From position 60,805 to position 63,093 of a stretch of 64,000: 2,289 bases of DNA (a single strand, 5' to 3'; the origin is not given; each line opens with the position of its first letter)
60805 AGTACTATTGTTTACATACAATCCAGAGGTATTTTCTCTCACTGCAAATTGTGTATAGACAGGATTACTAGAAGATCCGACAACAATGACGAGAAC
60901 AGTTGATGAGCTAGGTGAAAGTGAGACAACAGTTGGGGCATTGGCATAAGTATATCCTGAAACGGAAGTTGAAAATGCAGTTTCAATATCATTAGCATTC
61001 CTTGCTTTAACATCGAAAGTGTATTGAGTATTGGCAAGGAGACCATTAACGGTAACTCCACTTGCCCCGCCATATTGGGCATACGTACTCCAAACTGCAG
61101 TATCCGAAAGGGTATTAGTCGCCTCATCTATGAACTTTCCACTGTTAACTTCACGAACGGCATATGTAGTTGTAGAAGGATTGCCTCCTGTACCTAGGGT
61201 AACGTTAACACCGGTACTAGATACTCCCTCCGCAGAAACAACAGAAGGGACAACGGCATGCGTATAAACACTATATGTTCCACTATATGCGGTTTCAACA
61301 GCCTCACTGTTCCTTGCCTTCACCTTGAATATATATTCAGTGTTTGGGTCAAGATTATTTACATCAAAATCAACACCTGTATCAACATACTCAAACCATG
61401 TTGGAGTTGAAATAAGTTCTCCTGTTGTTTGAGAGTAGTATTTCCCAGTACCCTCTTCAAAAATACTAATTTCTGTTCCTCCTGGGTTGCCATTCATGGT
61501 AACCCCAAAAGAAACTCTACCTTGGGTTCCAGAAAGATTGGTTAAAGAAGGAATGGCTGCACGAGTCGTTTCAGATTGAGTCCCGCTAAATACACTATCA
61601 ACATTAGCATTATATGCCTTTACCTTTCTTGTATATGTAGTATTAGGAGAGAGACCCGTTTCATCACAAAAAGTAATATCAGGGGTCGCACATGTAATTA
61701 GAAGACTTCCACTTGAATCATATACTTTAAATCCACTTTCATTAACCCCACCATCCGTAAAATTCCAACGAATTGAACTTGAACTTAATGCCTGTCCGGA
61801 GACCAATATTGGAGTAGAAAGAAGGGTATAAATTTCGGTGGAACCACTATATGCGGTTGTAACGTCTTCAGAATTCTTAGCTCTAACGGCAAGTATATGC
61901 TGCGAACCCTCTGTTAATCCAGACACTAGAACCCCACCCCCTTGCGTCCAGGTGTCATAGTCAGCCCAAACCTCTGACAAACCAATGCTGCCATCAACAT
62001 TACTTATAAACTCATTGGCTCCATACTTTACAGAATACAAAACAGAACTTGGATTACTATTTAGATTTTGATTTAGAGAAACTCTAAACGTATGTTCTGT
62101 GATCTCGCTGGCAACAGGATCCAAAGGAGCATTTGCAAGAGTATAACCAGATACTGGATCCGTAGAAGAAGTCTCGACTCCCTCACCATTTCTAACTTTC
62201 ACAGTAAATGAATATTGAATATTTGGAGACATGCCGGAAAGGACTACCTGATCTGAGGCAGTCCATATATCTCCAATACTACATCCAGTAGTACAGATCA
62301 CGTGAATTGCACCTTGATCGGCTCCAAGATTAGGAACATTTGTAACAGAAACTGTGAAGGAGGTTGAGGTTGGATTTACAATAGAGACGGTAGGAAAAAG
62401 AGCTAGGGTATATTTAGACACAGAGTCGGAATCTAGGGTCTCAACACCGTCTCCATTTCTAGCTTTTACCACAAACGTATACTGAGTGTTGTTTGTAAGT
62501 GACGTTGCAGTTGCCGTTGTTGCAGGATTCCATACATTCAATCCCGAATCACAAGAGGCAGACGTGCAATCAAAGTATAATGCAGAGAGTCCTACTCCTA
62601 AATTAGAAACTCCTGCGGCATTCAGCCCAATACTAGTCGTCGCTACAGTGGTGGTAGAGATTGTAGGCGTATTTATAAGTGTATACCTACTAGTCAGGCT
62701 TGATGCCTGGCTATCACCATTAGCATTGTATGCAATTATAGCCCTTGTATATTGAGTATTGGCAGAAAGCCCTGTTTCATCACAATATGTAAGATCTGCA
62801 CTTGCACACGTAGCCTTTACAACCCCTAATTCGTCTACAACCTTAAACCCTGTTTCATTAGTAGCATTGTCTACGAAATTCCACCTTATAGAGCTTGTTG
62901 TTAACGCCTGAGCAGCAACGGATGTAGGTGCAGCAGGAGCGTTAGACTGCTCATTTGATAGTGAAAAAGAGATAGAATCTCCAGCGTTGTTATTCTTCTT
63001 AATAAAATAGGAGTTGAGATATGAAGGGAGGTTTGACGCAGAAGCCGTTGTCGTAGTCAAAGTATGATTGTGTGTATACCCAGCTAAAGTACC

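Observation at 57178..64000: Giant surface protein (>2,270 aa) combining phage-tail-collar-like repeats, an FN3-like repeat array and CarboxypepD_reg-like anchoring modules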

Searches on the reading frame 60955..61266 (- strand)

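Call 88: search_protein_families(library=pfam, proteins=[window:60955-61266:-], max_evalue=0.01)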
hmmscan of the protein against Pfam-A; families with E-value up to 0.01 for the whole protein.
window:60955-61266:- (104 aa): 1 family
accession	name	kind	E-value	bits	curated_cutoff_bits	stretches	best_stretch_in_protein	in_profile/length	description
PF00041.27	fn3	-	2.6e-06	28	25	1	7-95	3-75/84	Fibronectin type III domain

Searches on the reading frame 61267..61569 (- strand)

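Call 88: search_protein_families(library=pfam, proteins=[window:61267-61569:-], max_evalue=0.01)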
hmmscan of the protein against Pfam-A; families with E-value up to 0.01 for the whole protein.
window:61267-61569:- (101 aa): 2 families
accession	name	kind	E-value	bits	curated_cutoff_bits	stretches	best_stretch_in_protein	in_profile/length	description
PF00041.27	fn3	-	0.00047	20.8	25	1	68-89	51-72/84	Fibronectin type III domain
PF16656.11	Pur_ac_phosph_N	-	0.0017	19.3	30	1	10-100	9-90/93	Purple acid Phosphatase, N-terminal domain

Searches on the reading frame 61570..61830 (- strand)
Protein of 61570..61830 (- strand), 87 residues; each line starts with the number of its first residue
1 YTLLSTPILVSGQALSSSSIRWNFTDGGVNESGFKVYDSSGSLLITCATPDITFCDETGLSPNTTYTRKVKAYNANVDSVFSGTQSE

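Call 88: search_protein_families(library=pfam, proteins=[window:61570-61830:-], max_evalue=0.01)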
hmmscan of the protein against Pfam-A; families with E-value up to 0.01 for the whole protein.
window:61570-61830:- (87 aa): 1 family
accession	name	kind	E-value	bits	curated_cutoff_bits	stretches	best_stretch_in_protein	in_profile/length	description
PF00041.27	fn3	-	0.00049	20.7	25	1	15-79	13-75/84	Fibronectin type III domain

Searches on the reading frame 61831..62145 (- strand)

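Call 88: search_protein_families(library=pfam, proteins=[window:61831-62145:-], max_evalue=0.01)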
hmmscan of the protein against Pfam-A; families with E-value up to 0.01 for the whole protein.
window:61831-62145:- (105 aa): 1 family
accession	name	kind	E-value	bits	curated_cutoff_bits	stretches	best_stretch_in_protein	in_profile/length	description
PF00041.27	fn3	-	0.0064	17.1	25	1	6-93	2-72/84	Fibronectin type III domain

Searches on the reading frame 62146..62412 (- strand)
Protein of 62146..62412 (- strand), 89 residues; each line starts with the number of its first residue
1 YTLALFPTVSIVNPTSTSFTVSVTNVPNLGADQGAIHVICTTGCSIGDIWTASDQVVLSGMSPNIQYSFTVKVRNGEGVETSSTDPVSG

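Call 88: search_protein_families(library=pfam, proteins=[window:62146-62412:-], max_evalue=0.01)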
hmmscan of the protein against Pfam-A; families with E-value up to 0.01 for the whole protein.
window:62146-62412:- (89 aa): 1 family
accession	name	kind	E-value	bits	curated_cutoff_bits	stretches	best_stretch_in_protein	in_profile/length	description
PF00041.27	fn3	-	2.3e-05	25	25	1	9-84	6-79/84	Fibronectin type III domain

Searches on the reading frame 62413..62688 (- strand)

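Call 88: search_protein_families(library=pfam, proteins=[window:62413-62688:-], max_evalue=0.01)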
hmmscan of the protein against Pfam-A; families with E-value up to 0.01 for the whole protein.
window:62413-62688:- (92 aa): 1 family
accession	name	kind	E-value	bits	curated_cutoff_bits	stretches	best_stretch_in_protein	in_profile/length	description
PF00041.27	fn3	-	7.1e-05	23.4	25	1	48-83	41-75/84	Fibronectin type III domain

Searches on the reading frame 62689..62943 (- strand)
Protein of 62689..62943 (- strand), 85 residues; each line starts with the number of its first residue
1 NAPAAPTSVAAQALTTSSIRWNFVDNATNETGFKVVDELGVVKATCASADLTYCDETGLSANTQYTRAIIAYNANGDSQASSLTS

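Call 88: search_protein_families(library=pfam, proteins=[window:62689-62943:-], max_evalue=0.01)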
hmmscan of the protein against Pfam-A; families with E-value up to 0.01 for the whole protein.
window:62689-62943:- (85 aa): 1 family
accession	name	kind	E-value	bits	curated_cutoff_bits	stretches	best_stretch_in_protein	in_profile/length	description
PF00041.27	fn3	-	0.00029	21.4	25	1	5-82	2-79/84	Fibronectin type III domain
